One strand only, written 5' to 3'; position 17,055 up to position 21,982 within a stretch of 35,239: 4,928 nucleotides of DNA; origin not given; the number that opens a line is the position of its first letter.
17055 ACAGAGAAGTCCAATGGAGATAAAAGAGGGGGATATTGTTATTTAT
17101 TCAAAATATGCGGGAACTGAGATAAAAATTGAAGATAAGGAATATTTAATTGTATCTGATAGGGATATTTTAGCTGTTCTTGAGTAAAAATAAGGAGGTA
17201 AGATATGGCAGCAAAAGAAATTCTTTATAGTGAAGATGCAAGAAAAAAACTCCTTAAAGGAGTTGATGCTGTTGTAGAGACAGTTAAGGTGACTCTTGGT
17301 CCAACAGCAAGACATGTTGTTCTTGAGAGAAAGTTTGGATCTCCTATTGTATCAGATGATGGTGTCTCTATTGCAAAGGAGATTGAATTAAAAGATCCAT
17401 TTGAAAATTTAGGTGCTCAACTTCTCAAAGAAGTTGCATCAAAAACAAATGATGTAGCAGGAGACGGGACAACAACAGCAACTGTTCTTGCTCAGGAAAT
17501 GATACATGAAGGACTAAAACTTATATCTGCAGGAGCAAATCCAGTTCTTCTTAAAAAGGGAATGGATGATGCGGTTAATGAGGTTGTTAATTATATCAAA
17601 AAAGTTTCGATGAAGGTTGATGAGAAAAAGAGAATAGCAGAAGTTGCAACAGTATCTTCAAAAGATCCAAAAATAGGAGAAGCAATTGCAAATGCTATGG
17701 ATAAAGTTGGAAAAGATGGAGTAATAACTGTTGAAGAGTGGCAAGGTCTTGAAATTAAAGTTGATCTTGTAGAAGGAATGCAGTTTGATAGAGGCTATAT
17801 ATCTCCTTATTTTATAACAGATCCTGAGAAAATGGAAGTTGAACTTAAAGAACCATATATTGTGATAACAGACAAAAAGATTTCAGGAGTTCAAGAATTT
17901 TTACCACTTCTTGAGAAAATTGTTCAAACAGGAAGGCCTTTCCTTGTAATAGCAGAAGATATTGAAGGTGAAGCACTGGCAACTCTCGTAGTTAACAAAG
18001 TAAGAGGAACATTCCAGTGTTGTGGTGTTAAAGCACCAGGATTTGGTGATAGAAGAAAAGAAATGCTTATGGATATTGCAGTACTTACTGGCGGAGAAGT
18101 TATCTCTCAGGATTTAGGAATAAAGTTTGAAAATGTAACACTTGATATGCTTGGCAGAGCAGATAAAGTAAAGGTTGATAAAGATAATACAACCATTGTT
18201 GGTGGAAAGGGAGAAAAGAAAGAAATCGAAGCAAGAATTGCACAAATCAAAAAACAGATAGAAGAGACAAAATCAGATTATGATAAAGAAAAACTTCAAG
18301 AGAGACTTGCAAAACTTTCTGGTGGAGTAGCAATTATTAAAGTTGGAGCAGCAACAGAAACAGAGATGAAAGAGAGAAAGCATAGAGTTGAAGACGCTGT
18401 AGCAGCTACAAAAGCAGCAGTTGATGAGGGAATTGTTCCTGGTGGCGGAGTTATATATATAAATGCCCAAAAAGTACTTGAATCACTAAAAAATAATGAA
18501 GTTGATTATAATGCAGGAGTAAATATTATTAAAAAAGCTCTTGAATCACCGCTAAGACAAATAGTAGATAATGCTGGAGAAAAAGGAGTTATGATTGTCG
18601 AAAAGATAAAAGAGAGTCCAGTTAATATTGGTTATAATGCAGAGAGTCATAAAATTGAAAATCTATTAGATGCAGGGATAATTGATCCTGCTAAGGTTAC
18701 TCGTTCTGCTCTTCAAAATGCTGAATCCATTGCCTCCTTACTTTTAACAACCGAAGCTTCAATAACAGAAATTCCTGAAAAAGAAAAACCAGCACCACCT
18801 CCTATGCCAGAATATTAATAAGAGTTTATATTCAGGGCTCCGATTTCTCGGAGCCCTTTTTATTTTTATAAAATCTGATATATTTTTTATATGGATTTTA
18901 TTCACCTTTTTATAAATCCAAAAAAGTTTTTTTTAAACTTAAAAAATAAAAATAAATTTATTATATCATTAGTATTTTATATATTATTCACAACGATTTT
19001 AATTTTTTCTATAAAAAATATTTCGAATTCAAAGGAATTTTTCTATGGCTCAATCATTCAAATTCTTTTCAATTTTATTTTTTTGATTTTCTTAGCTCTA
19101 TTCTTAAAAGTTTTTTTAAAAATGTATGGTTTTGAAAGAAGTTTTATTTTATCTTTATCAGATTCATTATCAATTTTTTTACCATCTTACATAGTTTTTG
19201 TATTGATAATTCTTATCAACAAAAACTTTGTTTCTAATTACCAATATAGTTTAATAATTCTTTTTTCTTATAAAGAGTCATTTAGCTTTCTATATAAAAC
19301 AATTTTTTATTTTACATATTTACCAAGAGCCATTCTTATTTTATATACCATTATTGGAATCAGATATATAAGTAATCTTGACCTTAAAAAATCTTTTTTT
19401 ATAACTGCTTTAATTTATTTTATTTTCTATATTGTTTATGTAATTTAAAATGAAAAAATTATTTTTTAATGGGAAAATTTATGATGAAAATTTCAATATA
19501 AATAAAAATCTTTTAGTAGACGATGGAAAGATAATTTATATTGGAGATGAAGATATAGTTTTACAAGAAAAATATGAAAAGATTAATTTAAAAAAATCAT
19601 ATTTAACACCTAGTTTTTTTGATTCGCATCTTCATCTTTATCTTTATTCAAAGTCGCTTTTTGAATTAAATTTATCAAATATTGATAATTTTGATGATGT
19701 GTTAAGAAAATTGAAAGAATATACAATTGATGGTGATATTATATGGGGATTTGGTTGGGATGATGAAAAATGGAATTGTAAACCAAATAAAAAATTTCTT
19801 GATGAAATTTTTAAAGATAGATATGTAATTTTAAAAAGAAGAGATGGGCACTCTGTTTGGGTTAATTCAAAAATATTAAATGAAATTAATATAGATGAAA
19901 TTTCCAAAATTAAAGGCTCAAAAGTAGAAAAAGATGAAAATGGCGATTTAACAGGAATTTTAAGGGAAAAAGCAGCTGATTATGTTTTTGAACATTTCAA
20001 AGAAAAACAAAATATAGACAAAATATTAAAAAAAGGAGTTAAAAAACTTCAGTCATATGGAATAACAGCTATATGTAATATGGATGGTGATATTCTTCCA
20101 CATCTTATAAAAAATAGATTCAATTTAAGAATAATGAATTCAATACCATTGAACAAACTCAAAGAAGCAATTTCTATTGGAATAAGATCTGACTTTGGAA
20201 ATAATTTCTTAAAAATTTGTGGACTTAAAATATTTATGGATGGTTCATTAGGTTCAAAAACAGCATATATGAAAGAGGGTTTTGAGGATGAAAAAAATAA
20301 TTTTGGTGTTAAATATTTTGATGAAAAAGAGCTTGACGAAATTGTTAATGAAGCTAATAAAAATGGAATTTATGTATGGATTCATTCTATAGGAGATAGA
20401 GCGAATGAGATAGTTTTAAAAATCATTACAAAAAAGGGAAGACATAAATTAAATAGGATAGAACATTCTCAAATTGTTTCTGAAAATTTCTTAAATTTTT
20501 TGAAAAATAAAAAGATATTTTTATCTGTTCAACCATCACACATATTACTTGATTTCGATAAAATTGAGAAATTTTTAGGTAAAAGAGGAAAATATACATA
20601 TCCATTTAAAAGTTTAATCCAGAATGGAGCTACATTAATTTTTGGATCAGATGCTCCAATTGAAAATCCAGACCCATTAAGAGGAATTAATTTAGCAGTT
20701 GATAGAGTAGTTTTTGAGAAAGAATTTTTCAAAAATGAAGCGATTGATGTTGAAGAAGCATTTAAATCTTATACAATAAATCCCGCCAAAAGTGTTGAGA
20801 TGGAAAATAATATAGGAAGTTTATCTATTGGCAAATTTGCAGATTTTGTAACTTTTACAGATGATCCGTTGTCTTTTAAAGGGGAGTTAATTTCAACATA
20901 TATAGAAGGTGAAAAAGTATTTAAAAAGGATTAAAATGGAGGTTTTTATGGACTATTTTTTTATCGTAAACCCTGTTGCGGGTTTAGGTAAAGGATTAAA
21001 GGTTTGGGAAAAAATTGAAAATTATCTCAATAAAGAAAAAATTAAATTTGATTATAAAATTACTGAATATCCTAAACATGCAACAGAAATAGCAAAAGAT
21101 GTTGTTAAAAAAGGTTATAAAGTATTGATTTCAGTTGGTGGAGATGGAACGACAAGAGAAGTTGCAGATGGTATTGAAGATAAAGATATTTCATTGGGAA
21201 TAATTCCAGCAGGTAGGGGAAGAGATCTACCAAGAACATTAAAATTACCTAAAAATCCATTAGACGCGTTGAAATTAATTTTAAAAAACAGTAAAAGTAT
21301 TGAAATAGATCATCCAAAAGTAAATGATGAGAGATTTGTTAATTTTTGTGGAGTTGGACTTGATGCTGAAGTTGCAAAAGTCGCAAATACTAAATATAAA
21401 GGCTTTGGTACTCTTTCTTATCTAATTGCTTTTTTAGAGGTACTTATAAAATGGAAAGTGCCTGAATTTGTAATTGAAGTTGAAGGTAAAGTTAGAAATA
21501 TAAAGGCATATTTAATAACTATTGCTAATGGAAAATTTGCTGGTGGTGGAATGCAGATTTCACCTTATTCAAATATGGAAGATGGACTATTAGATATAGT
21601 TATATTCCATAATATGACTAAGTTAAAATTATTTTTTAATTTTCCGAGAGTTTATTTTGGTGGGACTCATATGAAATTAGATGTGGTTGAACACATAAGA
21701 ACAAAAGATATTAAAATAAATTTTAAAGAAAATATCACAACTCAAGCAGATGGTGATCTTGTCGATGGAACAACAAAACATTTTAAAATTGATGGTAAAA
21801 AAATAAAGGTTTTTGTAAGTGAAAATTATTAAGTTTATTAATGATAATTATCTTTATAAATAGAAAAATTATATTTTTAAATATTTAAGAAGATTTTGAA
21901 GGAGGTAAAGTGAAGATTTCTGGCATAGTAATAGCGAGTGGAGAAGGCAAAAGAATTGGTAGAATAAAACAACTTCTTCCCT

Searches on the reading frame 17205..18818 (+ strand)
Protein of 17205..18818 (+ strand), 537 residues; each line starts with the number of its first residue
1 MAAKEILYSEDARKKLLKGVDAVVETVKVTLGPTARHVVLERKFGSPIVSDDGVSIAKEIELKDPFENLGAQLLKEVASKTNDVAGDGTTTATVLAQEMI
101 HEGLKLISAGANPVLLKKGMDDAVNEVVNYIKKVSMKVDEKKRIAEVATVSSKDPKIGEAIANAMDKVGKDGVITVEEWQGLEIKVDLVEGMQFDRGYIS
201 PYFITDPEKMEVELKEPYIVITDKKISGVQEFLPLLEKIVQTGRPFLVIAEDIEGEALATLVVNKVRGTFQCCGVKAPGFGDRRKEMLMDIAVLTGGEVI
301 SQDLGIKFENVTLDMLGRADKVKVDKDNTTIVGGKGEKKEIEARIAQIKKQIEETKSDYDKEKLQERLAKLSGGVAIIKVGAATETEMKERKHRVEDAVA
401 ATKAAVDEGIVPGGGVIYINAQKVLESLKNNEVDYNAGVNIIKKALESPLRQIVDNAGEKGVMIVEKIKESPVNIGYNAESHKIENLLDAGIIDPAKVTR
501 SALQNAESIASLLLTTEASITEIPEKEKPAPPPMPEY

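Call 28: list_cluster_members(proteins=[window:17205-18818:+, window:27305-29107:+, window:25221-26579:-, window:30704-32404:-, window:33400-34404:-, window:3253-5736:-])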
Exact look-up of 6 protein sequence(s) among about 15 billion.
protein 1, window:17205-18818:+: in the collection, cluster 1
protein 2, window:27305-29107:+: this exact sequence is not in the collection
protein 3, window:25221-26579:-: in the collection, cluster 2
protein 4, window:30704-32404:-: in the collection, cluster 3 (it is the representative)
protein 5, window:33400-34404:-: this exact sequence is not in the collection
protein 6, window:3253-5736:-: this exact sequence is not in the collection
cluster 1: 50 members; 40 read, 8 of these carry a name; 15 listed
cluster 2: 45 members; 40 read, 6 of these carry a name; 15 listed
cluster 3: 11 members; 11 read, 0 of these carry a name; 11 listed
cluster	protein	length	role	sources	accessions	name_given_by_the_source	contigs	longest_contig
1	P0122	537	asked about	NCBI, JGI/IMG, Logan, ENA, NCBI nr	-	-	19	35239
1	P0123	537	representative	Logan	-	-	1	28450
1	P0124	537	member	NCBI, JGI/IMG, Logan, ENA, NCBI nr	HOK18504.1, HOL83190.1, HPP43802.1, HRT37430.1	MAG TPA: chaperonin GroEL [Caldisericia bacterium] | chaperonin GroEL [Caldisericia bacterium]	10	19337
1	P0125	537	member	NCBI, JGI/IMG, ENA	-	chaperonin GroEL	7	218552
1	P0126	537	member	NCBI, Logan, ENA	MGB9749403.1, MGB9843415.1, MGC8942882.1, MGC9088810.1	MAG: chaperonin GroEL [Caldisericia bacterium]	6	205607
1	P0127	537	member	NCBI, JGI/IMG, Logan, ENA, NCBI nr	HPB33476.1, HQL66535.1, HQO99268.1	MAG TPA: chaperonin GroEL [Caldisericia bacterium] | chaperonin GroEL [Caldisericia bacterium]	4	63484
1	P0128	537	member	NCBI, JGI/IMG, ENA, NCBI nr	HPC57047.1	MAG TPA: chaperonin GroEL [Caldisericia bacterium] | chaperonin GroEL [Caldisericia bacterium]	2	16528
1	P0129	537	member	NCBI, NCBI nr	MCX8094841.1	MAG: chaperonin GroEL [Caldisericia bacterium] | chaperonin GroEL [Caldisericia bacterium]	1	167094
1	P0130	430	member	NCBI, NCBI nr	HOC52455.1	MAG TPA: chaperonin GroEL, partial [Caldisericia bacterium] | chaperonin GroEL [Caldisericia bacterium]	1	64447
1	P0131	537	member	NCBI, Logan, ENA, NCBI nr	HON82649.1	MAG TPA: chaperonin GroEL [Caldisericia bacterium] | chaperonin GroEL [Caldisericia bacterium]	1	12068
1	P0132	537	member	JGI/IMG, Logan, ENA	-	-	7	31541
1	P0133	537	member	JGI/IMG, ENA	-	-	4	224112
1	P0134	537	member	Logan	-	-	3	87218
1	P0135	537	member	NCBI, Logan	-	-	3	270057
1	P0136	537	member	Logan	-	-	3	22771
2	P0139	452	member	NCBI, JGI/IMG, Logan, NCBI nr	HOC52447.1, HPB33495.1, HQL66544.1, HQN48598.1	MAG TPA: GlmL-related ornithine degradation protein [Caldisericia bacterium] | GlmL-related ornithine degradation protein [Caldisericia bacterium]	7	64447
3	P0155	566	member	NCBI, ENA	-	-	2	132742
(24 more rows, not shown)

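Call 29: find_encoding_contigs(protein=P0155, flank=10000, max_places=3)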
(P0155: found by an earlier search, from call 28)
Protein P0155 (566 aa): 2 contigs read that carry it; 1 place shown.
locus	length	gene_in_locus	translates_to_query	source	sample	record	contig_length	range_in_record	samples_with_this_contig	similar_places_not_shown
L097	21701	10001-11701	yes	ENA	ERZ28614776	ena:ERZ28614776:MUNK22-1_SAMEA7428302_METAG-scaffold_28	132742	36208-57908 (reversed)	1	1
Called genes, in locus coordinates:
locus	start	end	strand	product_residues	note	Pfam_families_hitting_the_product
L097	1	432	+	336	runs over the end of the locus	PF00814:TsaD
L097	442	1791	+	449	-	PF00202:Aminotran_3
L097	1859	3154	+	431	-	PF00989:PAS (faint), PF08448:PAS_4, PF13426:PAS_9 (weak), PF00158:Sigma54_activat, PF14532:Sigma54_activ_2, PF25601:AAA_lid_14, PF02954:HTH_8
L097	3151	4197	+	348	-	PF26370:KDD_N, PF00107:ADH_zinc_N (weak)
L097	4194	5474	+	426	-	PF04055:Radical_SAM, PF13353:Fer4_12 (faint), PF12544:LAM_C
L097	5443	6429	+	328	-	-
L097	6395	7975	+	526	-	PF16552:OAM_alpha (weak), PF09043:Lys-AminoMut_A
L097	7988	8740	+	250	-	PF16554:OAM_dimer, PF02310:B12-binding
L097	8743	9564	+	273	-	PF05853:BKACE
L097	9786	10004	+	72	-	-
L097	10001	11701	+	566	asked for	PF08308:PEGA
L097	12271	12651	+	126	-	-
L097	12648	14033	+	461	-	PF08308:PEGA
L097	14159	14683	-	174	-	-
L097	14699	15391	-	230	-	-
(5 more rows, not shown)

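Call 30: find_encoding_contigs(protein=P0139, flank=10000, max_places=4)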
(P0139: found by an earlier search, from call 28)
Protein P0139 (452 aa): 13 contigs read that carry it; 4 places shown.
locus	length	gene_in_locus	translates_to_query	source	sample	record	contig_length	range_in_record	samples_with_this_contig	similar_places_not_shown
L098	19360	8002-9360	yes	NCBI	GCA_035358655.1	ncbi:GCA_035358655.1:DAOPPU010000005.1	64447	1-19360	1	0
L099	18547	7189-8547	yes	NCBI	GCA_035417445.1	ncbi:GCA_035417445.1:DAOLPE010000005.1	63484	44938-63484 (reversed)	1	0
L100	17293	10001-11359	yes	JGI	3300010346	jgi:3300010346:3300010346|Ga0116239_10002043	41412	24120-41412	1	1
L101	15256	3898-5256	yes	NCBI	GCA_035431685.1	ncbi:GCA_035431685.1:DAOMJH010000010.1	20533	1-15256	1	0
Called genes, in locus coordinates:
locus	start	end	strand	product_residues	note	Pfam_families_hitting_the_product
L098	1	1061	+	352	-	PF07833:Cu_amine_oxidN1, PF00565:SNase, PF00932:LTD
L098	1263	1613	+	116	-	PF03091:CutA1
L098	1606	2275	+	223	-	PF16491:Peptidase_M48_N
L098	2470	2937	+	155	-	PF00578:AhpC-TSA, PF08534:Redoxin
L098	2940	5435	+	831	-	PF00246:Peptidase_M14, PF09136:Glucodextran_B (faint), PF07833:Cu_amine_oxidN1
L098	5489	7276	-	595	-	PF09972:DUF2207, PF20990:DUF2207_C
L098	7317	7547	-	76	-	-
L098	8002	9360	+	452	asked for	PF13941:MutL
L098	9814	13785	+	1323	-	PF13385:Laminin_G_3, PF09136:Glucodextran_B (weak), PF07833:Cu_amine_oxidN1, PF13529:Peptidase_C39_2, PF01833:TIG (weak)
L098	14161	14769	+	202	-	PF00440:TetR_N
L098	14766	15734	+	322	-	PF00106:adh_short, PF01073:3Beta_HSD, PF01370:Epimerase, PF02719:Polysacc_synt_2, PF04321:RmlD_sub_bind, PF05368:NmrA, PF13460:NAD_binding_10, PF16363:GDP_Man_Dehyd, +2 more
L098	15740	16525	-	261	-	PF02625:XdhC_CoxI, PF13478:XdhC_C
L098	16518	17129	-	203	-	PF00483:NTP_transferase (weak), PF12804:NTP_transf_3, PF01983:CofC (weak)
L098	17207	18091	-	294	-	PF00781:DAGK_cat, PF19279:YegS_C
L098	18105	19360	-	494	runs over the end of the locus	PF07969:Amidohydro_3, PF01979:Amidohydro_1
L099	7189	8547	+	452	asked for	PF13941:MutL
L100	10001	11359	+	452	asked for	PF13941:MutL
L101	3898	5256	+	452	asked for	PF13941:MutL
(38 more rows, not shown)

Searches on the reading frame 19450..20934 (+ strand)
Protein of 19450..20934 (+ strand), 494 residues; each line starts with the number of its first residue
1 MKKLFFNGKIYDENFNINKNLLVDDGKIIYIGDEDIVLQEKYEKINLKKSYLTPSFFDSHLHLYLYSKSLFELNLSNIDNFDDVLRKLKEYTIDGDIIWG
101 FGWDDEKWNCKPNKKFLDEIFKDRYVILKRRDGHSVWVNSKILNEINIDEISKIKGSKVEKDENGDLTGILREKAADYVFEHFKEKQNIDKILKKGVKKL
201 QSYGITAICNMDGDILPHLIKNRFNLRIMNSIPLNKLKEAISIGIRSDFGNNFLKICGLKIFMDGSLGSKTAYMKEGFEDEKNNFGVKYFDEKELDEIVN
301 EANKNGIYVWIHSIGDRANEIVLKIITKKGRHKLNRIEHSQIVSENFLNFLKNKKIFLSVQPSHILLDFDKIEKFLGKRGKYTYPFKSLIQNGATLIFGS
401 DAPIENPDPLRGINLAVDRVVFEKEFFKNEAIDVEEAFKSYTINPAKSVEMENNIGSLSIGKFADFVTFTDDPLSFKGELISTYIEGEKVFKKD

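Call 54: search_protein_families(library=pfam, proteins=[window:19450-20934:+], max_evalue=0.00001)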
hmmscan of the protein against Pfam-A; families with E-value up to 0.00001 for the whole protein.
window:19450-20934:+ (494 aa): 2 families
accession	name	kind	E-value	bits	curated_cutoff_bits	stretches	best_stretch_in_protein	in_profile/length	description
PF07969.17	Amidohydro_3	-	7.2e-70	237.2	29.7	1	45-490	3-471/472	Amidohydrolase family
PF01979.26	Amidohydro_1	-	1.3e-17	64.6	25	1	290-488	132-343/345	Amidohydrolase family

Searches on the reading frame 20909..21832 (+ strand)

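Call 54: search_protein_families(library=pfam, proteins=[window:20909-21832:+], max_evalue=0.00001)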
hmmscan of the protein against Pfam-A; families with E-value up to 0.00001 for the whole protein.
window:20909-21832:+ (307 aa): 2 families
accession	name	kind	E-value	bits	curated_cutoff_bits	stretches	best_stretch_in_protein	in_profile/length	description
PF19279.4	YegS_C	-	2.7e-33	115.4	27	1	149-302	5-157/158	YegS C-terminal NAD kinase beta sandwich-like domain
PF00781.29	DAGK_cat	-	8.2e-30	103.4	23.6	1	16-128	2-116/125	Diacylglycerol kinase catalytic domain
